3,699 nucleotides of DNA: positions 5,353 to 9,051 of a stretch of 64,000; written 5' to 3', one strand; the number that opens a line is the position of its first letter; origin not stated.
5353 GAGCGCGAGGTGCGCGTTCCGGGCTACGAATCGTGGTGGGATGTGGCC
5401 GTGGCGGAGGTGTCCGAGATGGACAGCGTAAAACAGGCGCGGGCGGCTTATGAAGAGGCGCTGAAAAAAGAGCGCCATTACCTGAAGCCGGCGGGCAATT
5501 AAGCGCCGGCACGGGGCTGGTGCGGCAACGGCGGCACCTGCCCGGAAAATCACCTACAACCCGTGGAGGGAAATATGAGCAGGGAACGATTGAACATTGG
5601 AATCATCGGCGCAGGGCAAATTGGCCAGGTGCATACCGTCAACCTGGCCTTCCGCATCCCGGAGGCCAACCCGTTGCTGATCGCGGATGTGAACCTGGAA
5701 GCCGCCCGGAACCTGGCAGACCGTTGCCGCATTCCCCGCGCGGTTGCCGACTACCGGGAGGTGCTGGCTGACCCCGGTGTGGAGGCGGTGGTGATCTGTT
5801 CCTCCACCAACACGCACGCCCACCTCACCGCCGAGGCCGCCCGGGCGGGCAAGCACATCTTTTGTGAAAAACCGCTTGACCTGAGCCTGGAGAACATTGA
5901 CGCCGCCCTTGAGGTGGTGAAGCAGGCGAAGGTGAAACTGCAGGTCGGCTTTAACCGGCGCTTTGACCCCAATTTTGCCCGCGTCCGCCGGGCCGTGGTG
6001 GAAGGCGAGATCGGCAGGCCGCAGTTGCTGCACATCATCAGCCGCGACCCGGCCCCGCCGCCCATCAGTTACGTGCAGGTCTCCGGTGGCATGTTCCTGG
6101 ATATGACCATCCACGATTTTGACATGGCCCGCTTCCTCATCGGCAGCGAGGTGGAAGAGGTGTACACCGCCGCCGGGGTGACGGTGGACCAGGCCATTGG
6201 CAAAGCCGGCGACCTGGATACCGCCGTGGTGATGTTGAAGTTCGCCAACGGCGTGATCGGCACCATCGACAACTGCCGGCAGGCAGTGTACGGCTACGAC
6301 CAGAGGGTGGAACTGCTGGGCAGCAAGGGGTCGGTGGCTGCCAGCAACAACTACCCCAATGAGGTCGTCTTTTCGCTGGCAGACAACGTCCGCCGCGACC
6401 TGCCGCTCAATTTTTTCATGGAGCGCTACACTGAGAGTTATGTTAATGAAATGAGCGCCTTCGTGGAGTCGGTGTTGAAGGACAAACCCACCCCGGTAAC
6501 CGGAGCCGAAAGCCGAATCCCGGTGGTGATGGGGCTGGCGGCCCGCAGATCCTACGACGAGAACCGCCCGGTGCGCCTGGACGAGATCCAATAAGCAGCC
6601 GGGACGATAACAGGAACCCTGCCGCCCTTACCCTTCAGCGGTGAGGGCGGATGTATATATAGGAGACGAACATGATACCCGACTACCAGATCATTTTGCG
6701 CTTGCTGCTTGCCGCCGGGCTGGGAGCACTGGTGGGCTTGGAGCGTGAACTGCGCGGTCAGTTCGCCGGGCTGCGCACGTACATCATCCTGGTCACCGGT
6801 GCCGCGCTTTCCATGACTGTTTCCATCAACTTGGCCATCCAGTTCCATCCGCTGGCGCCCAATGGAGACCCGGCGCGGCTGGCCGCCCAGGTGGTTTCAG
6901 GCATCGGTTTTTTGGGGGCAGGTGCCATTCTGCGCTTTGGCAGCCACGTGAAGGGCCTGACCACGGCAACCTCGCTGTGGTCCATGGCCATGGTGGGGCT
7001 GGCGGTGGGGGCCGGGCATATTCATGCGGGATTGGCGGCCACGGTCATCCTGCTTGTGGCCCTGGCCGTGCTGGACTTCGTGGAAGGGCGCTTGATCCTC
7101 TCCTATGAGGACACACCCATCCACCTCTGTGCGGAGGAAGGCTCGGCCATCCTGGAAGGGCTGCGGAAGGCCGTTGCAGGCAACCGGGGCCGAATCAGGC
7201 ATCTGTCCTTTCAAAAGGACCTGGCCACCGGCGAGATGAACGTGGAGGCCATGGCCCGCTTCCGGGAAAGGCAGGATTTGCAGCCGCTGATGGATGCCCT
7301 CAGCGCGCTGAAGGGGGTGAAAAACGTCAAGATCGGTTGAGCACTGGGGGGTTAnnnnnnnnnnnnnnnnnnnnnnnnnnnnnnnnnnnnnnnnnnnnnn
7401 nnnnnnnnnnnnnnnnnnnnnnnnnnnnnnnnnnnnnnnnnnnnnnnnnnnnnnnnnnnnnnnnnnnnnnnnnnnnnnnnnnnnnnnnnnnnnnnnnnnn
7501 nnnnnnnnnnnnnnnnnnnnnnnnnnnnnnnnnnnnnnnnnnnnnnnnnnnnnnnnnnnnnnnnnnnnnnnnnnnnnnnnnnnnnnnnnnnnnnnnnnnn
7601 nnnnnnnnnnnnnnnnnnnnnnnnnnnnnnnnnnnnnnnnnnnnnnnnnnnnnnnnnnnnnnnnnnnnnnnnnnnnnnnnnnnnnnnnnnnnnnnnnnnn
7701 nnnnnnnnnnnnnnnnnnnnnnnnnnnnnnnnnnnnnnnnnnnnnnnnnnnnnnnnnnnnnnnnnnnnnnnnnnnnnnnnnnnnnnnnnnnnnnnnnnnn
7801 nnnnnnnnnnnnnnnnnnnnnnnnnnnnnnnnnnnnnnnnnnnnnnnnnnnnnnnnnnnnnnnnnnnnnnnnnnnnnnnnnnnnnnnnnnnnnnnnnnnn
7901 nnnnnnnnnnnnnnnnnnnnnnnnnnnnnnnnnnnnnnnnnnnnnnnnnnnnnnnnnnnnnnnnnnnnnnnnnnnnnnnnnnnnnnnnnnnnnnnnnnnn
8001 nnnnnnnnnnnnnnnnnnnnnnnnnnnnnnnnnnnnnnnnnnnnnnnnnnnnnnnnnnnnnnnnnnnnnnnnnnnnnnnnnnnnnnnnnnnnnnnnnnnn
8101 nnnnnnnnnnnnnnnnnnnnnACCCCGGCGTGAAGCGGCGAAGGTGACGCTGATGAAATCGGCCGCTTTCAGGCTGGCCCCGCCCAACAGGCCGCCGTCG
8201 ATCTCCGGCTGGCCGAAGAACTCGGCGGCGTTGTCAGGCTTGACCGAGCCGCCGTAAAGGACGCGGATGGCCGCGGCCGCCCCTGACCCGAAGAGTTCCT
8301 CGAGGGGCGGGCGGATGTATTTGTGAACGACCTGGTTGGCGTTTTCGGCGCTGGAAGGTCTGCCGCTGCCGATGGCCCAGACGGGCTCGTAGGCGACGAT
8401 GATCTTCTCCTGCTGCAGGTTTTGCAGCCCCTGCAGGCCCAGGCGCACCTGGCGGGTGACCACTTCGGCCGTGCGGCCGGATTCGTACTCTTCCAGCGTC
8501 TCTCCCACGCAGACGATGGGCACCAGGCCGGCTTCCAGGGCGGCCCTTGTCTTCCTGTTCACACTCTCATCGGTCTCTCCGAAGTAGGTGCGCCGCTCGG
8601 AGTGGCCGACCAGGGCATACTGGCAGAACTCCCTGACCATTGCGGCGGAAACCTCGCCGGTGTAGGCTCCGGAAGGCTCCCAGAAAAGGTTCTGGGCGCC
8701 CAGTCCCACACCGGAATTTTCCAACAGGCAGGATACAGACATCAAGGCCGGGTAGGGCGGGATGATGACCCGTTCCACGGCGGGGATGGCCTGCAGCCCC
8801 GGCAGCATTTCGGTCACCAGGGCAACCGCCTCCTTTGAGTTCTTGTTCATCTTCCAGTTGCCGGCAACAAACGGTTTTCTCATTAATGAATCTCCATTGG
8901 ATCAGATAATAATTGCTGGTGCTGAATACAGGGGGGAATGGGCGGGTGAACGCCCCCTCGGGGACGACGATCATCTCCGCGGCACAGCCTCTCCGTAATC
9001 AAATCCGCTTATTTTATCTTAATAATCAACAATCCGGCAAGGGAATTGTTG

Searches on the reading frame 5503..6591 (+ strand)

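Call 40: search_protein_families(library=pfam, proteins=[window:5503-6591:+], max_evalue=0.0001)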
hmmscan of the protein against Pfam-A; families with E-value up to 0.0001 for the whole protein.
window:5503-6591:+ (363 aa): 3 families
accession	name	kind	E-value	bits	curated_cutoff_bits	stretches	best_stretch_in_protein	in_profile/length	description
PF22725.1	GFO_IDH_MocA_C3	-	7.3e-31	107.2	27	1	158-278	1-123/124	GFO/IDH/MocA C-terminal domain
PF01408.29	GFO_IDH_MocA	-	1.2e-25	91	24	1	30-150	1-120/120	Oxidoreductase family, NAD-binding Rossmann fold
PF02894.22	GFO_IDH_MocA_C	-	5.9e-22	79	22.9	1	163-359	2-218/218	Oxidoreductase family, C-terminal alpha/beta domain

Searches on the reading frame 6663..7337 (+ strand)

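Call 40: search_protein_families(library=pfam, proteins=[window:6663-7337:+], max_evalue=0.0001)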
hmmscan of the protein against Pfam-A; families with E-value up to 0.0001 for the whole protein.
window:6663-7337:+ (225 aa): 1 family
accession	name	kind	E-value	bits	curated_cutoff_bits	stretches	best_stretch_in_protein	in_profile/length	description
PF02308.21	MgtC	-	1.6e-34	119.3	31.4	1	14-141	1-119/121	MgtC family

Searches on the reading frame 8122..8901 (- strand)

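Call 40: search_protein_families(library=pfam, proteins=[window:8122-8901:-], max_evalue=0.0001)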
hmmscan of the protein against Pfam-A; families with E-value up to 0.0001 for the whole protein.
window:8122-8901:- (260 aa): 1 family
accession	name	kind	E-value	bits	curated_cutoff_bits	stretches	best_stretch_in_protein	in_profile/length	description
PF00121.24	TIM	-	4.1e-86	288.9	20.1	1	10-252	1-241/245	Triosephosphate isomerase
